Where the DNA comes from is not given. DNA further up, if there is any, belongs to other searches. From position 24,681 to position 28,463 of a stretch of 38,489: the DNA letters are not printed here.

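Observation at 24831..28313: Single ORF of about 1160 aa fusing an unknown helical domain, a pyruvyl-transferase-like domain, a GT8 glycosyltransferase and a TylF-type O-methyltransferase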

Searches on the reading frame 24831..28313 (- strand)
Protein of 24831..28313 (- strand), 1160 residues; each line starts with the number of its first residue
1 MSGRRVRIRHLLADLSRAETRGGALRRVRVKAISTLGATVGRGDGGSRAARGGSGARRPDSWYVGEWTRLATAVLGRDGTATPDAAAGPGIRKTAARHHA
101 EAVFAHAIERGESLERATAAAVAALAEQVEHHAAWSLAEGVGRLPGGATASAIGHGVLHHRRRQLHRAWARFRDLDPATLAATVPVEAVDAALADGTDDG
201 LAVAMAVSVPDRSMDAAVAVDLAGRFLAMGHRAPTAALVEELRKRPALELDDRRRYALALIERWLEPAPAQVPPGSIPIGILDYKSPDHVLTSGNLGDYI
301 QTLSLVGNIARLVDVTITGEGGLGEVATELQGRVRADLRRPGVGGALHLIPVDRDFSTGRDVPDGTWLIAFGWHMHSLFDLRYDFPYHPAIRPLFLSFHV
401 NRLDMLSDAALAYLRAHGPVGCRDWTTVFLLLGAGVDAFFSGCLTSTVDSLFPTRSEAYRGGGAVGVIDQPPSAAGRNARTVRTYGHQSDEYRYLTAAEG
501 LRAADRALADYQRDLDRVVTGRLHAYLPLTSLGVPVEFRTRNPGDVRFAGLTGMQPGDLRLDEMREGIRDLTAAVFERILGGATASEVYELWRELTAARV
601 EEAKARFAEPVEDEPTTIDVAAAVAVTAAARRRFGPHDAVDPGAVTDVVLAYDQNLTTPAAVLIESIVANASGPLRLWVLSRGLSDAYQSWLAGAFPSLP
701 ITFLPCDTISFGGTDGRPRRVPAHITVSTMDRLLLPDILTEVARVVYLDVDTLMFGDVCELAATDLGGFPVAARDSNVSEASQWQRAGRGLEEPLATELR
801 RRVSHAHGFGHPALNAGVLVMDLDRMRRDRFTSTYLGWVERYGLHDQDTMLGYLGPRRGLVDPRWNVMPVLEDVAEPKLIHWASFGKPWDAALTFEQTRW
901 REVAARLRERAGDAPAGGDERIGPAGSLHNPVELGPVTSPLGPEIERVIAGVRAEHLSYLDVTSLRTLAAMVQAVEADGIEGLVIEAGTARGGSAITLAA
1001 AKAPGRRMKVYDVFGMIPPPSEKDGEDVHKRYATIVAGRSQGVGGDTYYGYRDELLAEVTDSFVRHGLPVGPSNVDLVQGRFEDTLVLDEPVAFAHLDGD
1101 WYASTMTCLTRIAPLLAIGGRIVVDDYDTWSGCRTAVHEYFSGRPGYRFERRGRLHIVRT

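Call 5: search_protein_families(library=pfam, proteins=[window:24831-28313:-], max_evalue=1)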
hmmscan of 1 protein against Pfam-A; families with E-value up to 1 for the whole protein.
window:24831-28313:- (1160 aa): 4 families
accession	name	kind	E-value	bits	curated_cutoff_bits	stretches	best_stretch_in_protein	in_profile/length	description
PF05711.17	TylF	-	1.9e-23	83.5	23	1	965-1140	76-242/264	Macrocin-O-methyltransferase (TylF)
PF01501.26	Glyco_transf_8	-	2.3e-23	83.5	24.3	1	648-891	2-251/253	Glycosyl transferase family 8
PF13578.12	Methyltransf_24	-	3e-06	28.5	26.3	1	985-1127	1-105/105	Methyltransferase domain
PF18404.7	Glyco_transf_24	-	0.17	11.7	25.7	1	661-772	17-126/268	Glucosyltransferase 24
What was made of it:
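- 25599..26393 (-): aa 641-905: GT8 retaining glycosyltransferase. Motifs: DxD D749-V-D751, NAGV 815-818, H881xxGxxKPW. PF01501 E 2e-23 (call 5).
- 24834..25526 (-): aa 930-1160: TylF/MycF/NovP-type SAM- and metal-dependent sugar O-methyltransferase. PF05711 E 2e-23 (call 5).
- On GT8 glycosyltransferases (Pfam PF01501, CAZy GT8): 83.5 bits against a cut-off of 24.3, aa 648-891, profile positions 2-251 of 253 (call 5).
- On TylF/MycF/NovP O-methyltransferases (PF05711): 83.5 bits against a cut-off of 23, aa 965-1140 (call 5).
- On Polysaccharide ketal-pyruvyltransferases (PF04230; CsaB, Pvg1p, WbbZ, WcfO): The window protein has no hit at E<=1 (call 5).
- On TPR / helical-repeat scaffolds: No Pfam TPR hit (call 5).
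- Closest known: WbbZ. Different: It is too divergent for PF04230 to detect in this protein (call 5).
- Checked: GT8: PF01501, aa 648-891, E 2e-23 (call 5). TylF: PF05711, aa 965-1140, E 2e-23 (call 5). PF04230 does not hit this protein itself at E<=1 (call 5).
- The window protein itself does not reach any PF04230 score (call 5). There is no PF04230 hit for the window protein (call 5).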

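Call 6: search_protein_families(library=ncbifam, proteins=[window:24831-28313:-], max_evalue=1)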
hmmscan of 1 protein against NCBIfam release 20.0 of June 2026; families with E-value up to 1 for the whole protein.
window:24831-28313:- (1160 aa): 0 families
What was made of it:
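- Tried and rejected: NCBIfam scan of the whole protein: no family (call 6).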

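Call 12: find_homologous_proteins(query=window:24831-28313:-, max_evalue=0.00001)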
Query window:24831-28313:- (1160 aa): 211 proteins with E <= 0.00001 among 8000 candidates; the best 120 are listed.
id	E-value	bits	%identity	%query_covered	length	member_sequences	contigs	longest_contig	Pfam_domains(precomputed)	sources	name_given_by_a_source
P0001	0.0e+0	2596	99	100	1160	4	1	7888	PF01501.27,PF05711.18,PF13578.13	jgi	jgi:lipopolysaccharide biosynthesis glycosyltransferase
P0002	0.0e+0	1909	73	100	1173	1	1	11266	PF01501.27,PF05711.18,PF13578.13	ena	-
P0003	0.0e+0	1754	68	99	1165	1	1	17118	PF01501.27,PF05711.18,PF13578.13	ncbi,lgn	-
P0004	0.0e+0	1724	65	100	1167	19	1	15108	PF01501.27,PF05711.18,PF13578.13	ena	-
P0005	0.0e+0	1720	66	100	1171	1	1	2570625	PF01501.27,PF05711.18,PF13578.13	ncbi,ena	-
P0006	0.0e+0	1720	67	100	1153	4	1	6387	PF01501.27,PF05711.18,PF13578.13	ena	-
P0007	0.0e+0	1706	65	100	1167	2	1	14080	PF01501.27,PF05711.18,PF13578.13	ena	-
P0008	0.0e+0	1699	67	97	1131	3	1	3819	PF01501.27,PF05711.18,PF13578.13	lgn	-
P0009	0.0e+0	1691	66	96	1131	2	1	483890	PF01501.27,PF05711.18,PF13578.13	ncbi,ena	-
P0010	0.0e+0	1681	69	91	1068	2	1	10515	PF01501.27,PF05711.18,PF13578.13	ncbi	ncbi:MAG: TylF/MycF/NovP-related O-methyltransferase [Candidatus Limnocylindrales bacterium]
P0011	0.0e+0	1673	65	100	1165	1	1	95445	PF01501.27,PF05711.18,PF13578.13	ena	-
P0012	0.0e+0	1672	69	91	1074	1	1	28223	PF01501.27,PF05711.18,PF13578.13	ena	-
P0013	0.0e+0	1668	70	92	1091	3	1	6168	PF01501.27,PF05711.18,PF13578.13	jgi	-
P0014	0.0e+0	1660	67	98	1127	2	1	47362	PF01501.27,PF05711.18,PF13578.13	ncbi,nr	ncbi:MAG TPA: TylF/MycF/NovP-related O-methyltransferase [Candidatus Limnocylindrales bacterium]|nr:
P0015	0.0e+0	1653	65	100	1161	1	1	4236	PF01501.27,PF05711.18,PF13578.13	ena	-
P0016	0.0e+0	1650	65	95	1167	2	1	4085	PF01501.27,PF05711.18,PF13578.13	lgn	-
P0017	0.0e+0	1639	63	99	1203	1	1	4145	PF01501.27,PF05711.18,PF13578.13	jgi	jgi:lipopolysaccharide biosynthesis glycosyltransferase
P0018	0.0e+0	1635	66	93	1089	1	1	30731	PF01501.27,PF05711.18,PF13578.13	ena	-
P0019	0.0e+0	1625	65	96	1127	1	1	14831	PF01501.27,PF05711.18,PF13578.13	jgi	jgi:lipopolysaccharide biosynthesis glycosyltransferase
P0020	0.0e+0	1620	65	99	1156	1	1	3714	PF01501.27,PF05711.18,PF13578.13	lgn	-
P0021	0.0e+0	1617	63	100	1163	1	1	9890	PF01501.27,PF05711.18,PF13578.13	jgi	jgi:lipopolysaccharide biosynthesis glycosyltransferase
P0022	0.0e+0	1613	63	99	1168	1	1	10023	PF01501.27,PF05711.18,PF13578.13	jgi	jgi:lipopolysaccharide biosynthesis glycosyltransferase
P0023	0.0e+0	1611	65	95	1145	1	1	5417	PF01501.27,PF05711.18,PF13578.13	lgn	-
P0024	0.0e+0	1599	65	96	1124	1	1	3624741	PF01501.27,PF05711.18,PF13578.13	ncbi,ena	-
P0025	0.0e+0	1593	63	99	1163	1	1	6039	PF01501.27,PF05711.18,PF13578.13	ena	-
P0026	0.0e+0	1591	64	100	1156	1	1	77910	PF01501.27,PF05711.18,PF13578.13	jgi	jgi:lipopolysaccharide biosynthesis glycosyltransferase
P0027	0.0e+0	1587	62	99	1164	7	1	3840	PF01501.27,PF05711.18,PF13578.13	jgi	jgi:lipopolysaccharide biosynthesis glycosyltransferase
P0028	0.0e+0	1548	65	93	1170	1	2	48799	PF01501.27,PF05711.18,PF13578.13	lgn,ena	-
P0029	0.0e+0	1528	62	95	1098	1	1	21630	PF01501.27,PF05711.18,PF13578.13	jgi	jgi:lipopolysaccharide biosynthesis glycosyltransferase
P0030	0.0e+0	1510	69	82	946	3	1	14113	PF01501.27,PF05711.18,PF13578.13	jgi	jgi:lipopolysaccharide biosynthesis glycosyltransferase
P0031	0.0e+0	1507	60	98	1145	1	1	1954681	PF01501.27,PF05711.18,PF13578.13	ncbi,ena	-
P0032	0.0e+0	1467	62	91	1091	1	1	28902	PF01501.27,PF05711.18,PF13578.13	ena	-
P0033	0.0e+0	1465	62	96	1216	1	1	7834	PF01501.27,PF05711.18,PF13578.13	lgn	-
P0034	0.0e+0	1452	61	96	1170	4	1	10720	PF01501.27,PF05711.18,PF13578.13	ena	-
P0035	0.0e+0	1387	68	75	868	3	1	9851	PF01501.27,PF05711.18,PF13578.13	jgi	jgi:lipopolysaccharide biosynthesis glycosyltransferase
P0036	0.0e+0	1380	68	77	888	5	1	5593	PF01501.27,PF05711.18,PF13578.13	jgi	jgi:lipopolysaccharide biosynthesis glycosyltransferase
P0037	0.0e+0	1317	55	99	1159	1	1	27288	PF01501.27,PF05711.18,PF13578.13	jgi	jgi:lipopolysaccharide biosynthesis glycosyltransferase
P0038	0.0e+0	1287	66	73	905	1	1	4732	PF01501.27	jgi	-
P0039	0.0e+0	1276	68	73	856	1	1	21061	PF01501.27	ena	-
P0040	0.0e+0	1273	59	86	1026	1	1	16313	PF01501.27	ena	-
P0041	0.0e+0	1269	67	73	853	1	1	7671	PF01501.27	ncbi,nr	ncbi:MAG TPA: glycosyltransferase, partial [Candidatus Limnocylindrales bacterium]|nr:glycosyltransf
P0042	0.0e+0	1266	64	79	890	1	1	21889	PF01501.27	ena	-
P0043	0.0e+0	1265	62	80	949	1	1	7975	PF01501.27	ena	-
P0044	0.0e+0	1263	69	69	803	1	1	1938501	PF01501.27,PF05711.18,PF13578.13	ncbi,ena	-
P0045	0.0e+0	1250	63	78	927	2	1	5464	PF01501.27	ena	-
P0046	0.0e+0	1240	66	75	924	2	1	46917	PF01501.27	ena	-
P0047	0.0e+0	1239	63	79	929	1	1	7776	PF01501.27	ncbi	-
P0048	0.0e+0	1238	65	77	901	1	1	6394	PF01501.27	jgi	jgi:lipopolysaccharide biosynthesis glycosyltransferase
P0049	0.0e+0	1222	65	74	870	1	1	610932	PF01501.27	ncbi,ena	-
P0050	0.0e+0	1215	66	69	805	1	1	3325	PF01501.27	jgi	-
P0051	0.0e+0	1213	51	99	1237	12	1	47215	PF01501.27,PF05711.18,PF13578.13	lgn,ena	-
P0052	0.0e+0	1200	63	79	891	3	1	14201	PF01501.27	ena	-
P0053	0.0e+0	1199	62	79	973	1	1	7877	PF01501.27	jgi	jgi:lipopolysaccharide biosynthesis glycosyltransferase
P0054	0.0e+0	1189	60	79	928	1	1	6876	PF01501.27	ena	-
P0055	0.0e+0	1189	66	70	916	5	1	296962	PF01501.27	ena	-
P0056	0.0e+0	1180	58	81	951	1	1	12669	PF01501.27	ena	-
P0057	0.0e+0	1175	61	79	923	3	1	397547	PF01501.27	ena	-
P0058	0.0e+0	1173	65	72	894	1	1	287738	PF01501.27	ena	-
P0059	0.0e+0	1158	63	72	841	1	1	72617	PF01501.27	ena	-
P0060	0.0e+0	1151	65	68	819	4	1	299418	PF01501.27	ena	-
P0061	0.0e+0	1136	60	79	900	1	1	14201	PF01501.27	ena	-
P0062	0.0e+0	1134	59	78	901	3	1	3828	PF01501.27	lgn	-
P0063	0.0e+0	1132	70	60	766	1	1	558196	PF01501.27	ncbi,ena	-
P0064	0.0e+0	1130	61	73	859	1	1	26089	PF01501.27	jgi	jgi:lipopolysaccharide biosynthesis glycosyltransferase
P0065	0.0e+0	1128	58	78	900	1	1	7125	PF01501.27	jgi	jgi:lipopolysaccharide biosynthesis glycosyltransferase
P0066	0.0e+0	1107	61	74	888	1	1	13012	PF01501.27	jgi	jgi:lipopolysaccharide biosynthesis glycosyltransferase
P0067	0.0e+0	1104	57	78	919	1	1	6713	PF01501.27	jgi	jgi:lipopolysaccharide biosynthesis glycosyltransferase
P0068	0.0e+0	1099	61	74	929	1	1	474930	PF01501.27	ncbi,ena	-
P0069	0.0e+0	1084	59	74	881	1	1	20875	PF01501.27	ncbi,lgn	-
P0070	0.0e+0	1080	61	70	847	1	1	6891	PF01501.27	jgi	jgi:lipopolysaccharide biosynthesis glycosyltransferase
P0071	0.0e+0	1080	58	74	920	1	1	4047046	PF01501.27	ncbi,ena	-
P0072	0.0e+0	1077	55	78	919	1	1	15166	PF01501.27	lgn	-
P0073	0.0e+0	1073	59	74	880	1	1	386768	PF01501.27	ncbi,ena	-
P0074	0.0e+0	1072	62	70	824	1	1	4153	PF01501.27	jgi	jgi:lipopolysaccharide biosynthesis glycosyltransferase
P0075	0.0e+0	1071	59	74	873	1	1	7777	PF01501.27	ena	-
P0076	0.0e+0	1066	57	76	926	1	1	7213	PF01501.27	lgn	-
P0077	0.0e+0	1065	60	72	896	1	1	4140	PF01501.27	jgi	jgi:lipopolysaccharide biosynthesis glycosyltransferase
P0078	0.0e+0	1064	58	74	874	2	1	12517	PF01501.27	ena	-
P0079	0.0e+0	1057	58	74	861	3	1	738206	PF01501.27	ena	-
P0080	0.0e+0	1050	56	75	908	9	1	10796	PF01501.27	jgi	jgi:lipopolysaccharide biosynthesis glycosyltransferase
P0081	0.0e+0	1047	58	77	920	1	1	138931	PF01501.27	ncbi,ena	-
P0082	0.0e+0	1043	55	79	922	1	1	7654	PF01501.27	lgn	-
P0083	0.0e+0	1040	67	57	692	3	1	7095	PF01501.27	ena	-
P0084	0.0e+0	1034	57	78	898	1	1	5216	PF01501.27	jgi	jgi:lipopolysaccharide biosynthesis glycosyltransferase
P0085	0.0e+0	1032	65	63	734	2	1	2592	PF01501.27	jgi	jgi:lipopolysaccharide biosynthesis glycosyltransferase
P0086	0.0e+0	1028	57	73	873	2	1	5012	PF01501.27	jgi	jgi:lipopolysaccharide biosynthesis glycosyltransferase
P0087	0.0e+0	1017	54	78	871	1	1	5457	PF01501.27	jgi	jgi:lipopolysaccharide biosynthesis glycosyltransferase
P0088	0.0e+0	1013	55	74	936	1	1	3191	PF01501.27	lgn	-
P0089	9.8e-295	999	56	75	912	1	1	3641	PF01501.27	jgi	jgi:lipopolysaccharide biosynthesis glycosyltransferase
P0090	3.7e-293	994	55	74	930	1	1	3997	PF01501.27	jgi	jgi:lipopolysaccharide biosynthesis glycosyltransferase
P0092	6.4e-292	990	55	74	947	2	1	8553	PF01501.27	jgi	-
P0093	3.6e-290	984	52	78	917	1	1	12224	PF01501.27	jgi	jgi:lipopolysaccharide biosynthesis glycosyltransferase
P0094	5.0e-286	970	46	91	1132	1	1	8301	PF04230.20,PF01501.27,PF05711.18,PF13578.13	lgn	-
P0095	4.7e-285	967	55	74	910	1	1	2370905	PF01501.27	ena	-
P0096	1.9e-280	952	53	75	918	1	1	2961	PF01501.27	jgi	jgi:lipopolysaccharide biosynthesis glycosyltransferase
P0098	5.4e-272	924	48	84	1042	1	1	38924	PF01501.27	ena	-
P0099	1.5e-267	909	52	79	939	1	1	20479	PF01501.27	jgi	jgi:lipopolysaccharide biosynthesis glycosyltransferase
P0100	2.5e-267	908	56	68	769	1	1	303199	PF01501.27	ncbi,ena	-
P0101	1.0e-266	906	55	66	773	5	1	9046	PF01501.27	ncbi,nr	ncbi:MAG: hypothetical protein M3P23_13200, partial [Actinomycetota bacterium]|nr:hypothetical prote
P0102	8.2e-264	897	51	73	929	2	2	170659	PF01501.27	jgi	jgi:hypothetical protein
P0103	2.3e-253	862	52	73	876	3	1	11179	PF01501.27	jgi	-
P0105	3.4e-242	825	47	73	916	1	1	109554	PF01501.27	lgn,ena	-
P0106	4.4e-238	812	48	71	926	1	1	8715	PF01501.27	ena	-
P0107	5.8e-238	811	48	74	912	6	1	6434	PF01501.27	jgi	jgi:lipopolysaccharide biosynthesis glycosyltransferase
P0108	1.2e-236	807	48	71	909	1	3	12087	PF01501.27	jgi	jgi:lipopolysaccharide biosynthesis glycosyltransferase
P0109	3.2e-236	805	48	71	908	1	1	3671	PF01501.27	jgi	jgi:lipopolysaccharide biosynthesis glycosyltransferase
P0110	1.5e-235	803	47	75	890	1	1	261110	PF01501.27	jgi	jgi:lipopolysaccharide biosynthesis glycosyltransferase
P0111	5.0e-235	801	44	77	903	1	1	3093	PF01501.27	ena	-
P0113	2.0e-233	796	48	70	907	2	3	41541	PF01501.27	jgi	jgi:lipopolysaccharide biosynthesis glycosyltransferase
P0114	9.5e-232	791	47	71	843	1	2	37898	PF01501.27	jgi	jgi:lipopolysaccharide biosynthesis glycosyltransferase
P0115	2.1e-231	789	61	50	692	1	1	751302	-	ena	-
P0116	2.4e-230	786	47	72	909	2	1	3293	PF01501.27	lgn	-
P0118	2.1e-229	783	46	72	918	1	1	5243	PF01501.27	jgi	jgi:lipopolysaccharide biosynthesis glycosyltransferase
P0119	7.7e-229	781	47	72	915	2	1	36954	PF01501.27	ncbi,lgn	-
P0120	8.2e-228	778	46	73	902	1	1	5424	PF01501.27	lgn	-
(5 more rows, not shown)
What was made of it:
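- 24831..28313 (-): Whole gene: 1160 codons plus stop (stop codon 24831-24833). P0001 is 99% identical with the same length (call 12).
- Checked: The ATG at 28313 therefore gives 1160 aa. This is the same length and start as a 99%-identical metagenome protein, P0001 (call 12).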

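Call 13: search_solved_structures(query=window:24831-28313:-, max_evalue=1)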
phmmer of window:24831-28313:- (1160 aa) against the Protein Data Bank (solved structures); distinct sequences matched with E-value up to 1: 12.
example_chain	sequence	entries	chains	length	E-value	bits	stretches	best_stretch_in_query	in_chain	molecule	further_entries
5i10_A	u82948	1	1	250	5.8e-11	44.4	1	964-1138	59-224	Probable O-methyltransferase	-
4cdz_A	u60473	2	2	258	6.4e-11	44.2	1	964-1138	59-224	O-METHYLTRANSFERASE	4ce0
4x7v_A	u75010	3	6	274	1.5e-10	43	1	963-1141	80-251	Mycinamicin III 3''-O-methyltransferase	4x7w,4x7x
4x7y_B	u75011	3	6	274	1.5e-10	43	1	963-1141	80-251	Mycinamicin III 3''-O-methyltransferase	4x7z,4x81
4x7u_A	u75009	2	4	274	1.6e-10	42.9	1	963-1141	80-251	Mycinamicin III 3''-O-methyltransferase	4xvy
4xvz_A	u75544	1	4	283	1.8e-10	42.8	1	963-1141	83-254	Mycinamicin III 3''-O-methyltransferase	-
2wk1_A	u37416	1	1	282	1.2e-08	36.7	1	962-1141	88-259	NOVP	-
1g9r_A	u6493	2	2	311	1.6e-07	33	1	647-869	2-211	GLYCOSYL TRANSFERASE | GALACTOSYL TRANSFERASE LGTC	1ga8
6u4b_A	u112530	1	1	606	2.4e-07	32.4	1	645-867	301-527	WbbM protein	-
1ss9_A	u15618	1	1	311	3.9e-07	31.7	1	647-869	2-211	alpha-1,4-galactosyl transferase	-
5gvv_A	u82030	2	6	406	0.01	17.1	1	696-774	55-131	Glycosyl transferase family 8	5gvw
9occ_F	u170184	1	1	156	0.33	12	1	1049-1127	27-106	gp16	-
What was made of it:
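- Characterised TylF-family members are antibiotic-sugar methyltransferases (call 13).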

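Call 16: search_protein_families(library=pfam, alignment_id=A1, max_evalue=1)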
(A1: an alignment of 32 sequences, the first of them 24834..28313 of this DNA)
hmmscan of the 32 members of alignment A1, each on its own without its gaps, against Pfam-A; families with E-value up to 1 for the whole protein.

A. member 1, window:24834-28313:- (1160 aa): 4 families
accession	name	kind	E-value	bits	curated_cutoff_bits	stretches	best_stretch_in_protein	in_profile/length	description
PF05711.17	TylF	-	1.9e-23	83.5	23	1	965-1140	76-242/264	Macrocin-O-methyltransferase (TylF)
PF01501.26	Glyco_transf_8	-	2.3e-23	83.5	24.3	1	648-891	2-251/253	Glycosyl transferase family 8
PF13578.12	Methyltransf_24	-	3e-06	28.5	26.3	1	985-1127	1-105/105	Methyltransferase domain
PF18404.7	Glyco_transf_24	-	0.17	11.7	25.7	1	661-772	17-126/268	Glucosyltransferase 24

B. families by the number of members that match (of 32 scanned): 11 families
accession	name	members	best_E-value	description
PF01501.26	Glyco_transf_8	29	1.8e-26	Glycosyl transferase family 8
PF18404.7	Glyco_transf_24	24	0.00032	Glucosyltransferase 24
PF05711.17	TylF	15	2.6e-28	Macrocin-O-methyltransferase (TylF)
PF13578.12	Methyltransf_24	15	8.1e-10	Methyltransferase domain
PF04230.19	PS_pyruv_trans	10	2.6e-06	Polysaccharide pyruvyl transferase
PF25803.1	Spectrin_SYNE1_2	4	0.0069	Nesprin-1, spectrin repeats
PF04989.18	RMNT_CmcI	3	0.056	Rhamnosyl O-methyltransferase/CmcI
PF13577.12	SnoaL_4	1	0.099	SnoaL-like domain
PF18274.6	V_ATPase_prox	1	0.13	Vacuolar ATPase Subunit I N-terminal proximal lobe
PF13006.12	Nterm_IS4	1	0.5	Insertion element 4 transposase N-terminal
PF06474.18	LPAM_MltD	1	0.75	MltD lipid attachment motif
